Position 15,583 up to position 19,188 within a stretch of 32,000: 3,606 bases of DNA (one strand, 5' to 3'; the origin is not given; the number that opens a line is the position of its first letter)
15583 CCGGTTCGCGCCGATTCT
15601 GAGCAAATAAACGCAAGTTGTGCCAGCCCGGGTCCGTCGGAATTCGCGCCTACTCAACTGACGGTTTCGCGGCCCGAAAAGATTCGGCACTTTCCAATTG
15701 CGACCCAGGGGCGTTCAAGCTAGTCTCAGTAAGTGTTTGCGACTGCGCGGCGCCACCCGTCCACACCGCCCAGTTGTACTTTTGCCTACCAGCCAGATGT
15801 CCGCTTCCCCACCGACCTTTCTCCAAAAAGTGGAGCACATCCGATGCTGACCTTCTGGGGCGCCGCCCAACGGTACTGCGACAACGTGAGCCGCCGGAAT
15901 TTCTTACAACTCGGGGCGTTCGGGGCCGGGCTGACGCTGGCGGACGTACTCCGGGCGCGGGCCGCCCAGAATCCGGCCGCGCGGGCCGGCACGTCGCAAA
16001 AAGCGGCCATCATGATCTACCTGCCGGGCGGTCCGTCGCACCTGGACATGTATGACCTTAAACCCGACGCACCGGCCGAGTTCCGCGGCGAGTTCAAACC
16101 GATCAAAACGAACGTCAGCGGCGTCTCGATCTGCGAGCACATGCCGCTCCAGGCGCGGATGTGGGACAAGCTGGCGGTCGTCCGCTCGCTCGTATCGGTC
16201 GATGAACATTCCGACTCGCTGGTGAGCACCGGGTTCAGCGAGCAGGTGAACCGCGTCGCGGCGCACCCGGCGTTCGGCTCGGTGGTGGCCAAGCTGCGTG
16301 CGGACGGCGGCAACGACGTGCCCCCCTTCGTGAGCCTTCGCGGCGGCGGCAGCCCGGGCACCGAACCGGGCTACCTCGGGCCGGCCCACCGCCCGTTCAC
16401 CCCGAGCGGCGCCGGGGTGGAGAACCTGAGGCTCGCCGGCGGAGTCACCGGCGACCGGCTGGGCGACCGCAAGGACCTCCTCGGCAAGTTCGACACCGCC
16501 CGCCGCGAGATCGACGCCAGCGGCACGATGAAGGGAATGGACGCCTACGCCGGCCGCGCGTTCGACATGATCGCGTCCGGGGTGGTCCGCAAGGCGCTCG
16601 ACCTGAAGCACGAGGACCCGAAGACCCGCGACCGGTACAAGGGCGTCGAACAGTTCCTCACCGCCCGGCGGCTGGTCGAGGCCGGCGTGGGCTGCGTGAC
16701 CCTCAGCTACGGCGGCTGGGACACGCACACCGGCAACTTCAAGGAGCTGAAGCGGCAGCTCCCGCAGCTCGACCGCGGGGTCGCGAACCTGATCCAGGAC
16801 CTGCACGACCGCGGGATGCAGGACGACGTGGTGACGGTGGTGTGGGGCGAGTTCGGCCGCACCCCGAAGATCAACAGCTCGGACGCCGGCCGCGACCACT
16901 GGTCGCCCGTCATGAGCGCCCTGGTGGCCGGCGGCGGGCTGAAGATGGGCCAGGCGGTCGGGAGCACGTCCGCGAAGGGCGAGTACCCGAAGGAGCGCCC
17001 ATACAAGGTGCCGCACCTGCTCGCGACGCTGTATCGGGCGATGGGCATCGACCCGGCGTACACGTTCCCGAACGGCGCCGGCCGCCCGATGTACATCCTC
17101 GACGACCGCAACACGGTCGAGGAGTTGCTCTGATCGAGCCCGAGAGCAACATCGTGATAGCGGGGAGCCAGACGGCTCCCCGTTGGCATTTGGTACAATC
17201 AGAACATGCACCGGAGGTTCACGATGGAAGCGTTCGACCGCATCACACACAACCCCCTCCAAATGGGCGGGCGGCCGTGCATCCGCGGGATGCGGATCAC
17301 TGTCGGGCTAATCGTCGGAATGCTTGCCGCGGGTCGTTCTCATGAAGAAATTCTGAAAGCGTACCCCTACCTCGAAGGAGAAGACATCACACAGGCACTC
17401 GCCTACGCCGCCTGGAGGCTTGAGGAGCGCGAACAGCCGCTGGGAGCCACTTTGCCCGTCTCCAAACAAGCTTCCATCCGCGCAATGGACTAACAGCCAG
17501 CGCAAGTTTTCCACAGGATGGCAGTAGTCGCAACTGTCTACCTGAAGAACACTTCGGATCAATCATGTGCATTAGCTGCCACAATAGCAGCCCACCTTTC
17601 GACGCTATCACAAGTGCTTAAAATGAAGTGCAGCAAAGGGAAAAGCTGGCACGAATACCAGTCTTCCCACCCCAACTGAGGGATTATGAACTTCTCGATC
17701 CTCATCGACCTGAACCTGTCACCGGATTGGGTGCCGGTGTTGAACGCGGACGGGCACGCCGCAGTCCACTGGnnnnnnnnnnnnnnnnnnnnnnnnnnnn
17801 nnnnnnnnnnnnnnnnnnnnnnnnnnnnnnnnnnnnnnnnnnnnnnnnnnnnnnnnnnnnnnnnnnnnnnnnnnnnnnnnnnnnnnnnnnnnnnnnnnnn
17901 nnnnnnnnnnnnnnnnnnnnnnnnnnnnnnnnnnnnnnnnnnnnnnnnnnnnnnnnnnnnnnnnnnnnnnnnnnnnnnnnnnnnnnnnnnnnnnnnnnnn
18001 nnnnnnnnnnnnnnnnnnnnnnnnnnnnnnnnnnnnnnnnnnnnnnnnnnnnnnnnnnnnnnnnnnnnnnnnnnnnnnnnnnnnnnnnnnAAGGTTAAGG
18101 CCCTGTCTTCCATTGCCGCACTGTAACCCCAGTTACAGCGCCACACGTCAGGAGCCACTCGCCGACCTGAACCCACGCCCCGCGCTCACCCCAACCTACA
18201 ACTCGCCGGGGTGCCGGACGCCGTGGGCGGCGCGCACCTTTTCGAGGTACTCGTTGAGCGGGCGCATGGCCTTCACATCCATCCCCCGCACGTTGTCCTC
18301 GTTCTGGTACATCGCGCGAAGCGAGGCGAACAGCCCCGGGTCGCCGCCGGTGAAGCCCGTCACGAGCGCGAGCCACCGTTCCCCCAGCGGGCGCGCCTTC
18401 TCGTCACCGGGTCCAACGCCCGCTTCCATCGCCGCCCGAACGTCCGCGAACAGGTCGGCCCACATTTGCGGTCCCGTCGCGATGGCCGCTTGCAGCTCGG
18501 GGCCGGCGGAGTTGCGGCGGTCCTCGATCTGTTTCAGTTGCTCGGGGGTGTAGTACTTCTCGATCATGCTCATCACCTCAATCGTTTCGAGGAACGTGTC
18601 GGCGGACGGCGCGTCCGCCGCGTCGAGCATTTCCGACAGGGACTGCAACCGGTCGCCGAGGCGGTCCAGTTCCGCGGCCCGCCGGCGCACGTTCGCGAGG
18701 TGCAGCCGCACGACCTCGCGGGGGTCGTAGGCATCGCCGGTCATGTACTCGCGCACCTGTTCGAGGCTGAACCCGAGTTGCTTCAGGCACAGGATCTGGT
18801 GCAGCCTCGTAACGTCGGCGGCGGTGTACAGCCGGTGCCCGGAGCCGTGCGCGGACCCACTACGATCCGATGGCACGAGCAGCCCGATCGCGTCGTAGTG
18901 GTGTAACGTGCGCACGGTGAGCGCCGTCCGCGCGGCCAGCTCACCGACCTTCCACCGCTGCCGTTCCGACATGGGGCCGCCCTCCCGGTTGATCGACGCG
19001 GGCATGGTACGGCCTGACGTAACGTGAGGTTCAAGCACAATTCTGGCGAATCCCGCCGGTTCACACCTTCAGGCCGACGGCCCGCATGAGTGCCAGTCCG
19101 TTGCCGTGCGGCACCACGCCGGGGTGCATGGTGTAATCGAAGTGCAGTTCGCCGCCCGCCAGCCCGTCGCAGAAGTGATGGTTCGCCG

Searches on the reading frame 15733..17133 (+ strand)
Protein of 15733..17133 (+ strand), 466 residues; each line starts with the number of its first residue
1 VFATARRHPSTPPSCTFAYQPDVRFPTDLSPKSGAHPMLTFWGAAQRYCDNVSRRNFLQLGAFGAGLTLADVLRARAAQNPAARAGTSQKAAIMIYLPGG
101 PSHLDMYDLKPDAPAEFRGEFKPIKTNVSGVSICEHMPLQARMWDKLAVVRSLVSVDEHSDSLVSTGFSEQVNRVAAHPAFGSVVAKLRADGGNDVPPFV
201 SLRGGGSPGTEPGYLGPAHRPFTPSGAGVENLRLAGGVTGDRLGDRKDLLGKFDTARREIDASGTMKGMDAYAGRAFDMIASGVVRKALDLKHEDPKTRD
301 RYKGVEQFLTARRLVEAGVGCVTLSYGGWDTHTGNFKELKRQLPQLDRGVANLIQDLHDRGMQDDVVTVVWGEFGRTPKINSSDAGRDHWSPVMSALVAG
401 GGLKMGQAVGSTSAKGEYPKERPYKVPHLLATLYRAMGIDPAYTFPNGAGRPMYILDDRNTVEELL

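Call 83: search_protein_families(library=pfam, proteins=[window:15733-17133:+], max_evalue=0.001)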
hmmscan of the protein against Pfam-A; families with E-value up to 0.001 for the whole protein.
window:15733-17133:+ (466 aa): 1 family
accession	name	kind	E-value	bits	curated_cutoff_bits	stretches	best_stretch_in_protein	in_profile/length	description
PF07394.17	DUF1501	-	3e-84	283.9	27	1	90-466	2-390/390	Protein of unknown function (DUF1501)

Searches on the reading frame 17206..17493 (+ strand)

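Call 83: search_protein_families(library=pfam, proteins=[window:17206-17493:+], max_evalue=0.001)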
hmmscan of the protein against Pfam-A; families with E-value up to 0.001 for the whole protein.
window:17206-17493:+ (95 aa): 1 family
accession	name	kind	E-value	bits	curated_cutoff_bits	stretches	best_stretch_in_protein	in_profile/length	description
PF04255.20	DUF433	-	1.8e-24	85.7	23.6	1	13-68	1-56/56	Protein of unknown function (DUF433)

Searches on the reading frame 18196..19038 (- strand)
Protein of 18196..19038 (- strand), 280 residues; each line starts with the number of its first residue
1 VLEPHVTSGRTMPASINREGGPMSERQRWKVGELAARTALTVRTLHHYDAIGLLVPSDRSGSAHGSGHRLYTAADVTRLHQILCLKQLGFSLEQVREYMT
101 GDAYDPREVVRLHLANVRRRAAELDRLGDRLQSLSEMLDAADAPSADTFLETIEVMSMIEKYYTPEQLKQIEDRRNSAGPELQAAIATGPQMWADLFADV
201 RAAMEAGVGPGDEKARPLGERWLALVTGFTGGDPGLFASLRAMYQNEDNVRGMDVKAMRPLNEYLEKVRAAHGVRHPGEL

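Call 83: search_protein_families(library=pfam, proteins=[window:18196-19038:-], max_evalue=0.001)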
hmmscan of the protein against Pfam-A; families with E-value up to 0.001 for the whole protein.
window:18196-19038:- (280 aa): 4 families
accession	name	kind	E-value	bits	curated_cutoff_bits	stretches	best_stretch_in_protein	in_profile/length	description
PF13411.12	MerR_1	-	5.6e-18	65.3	21.6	1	30-100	2-67/69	MerR HTH family regulatory protein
PF09278.17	MerR-DNA-bind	-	1.6e-11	45.1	25.4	1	76-134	1-65/65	MerR, DNA binding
PF00376.29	MerR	-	4.8e-09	36.3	28.2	1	30-62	1-33/38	MerR family regulatory protein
PF07739.18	TipAS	-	1.2e-07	32.6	23.8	1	160-267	7-112/117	TipAS antibiotic-recognition domain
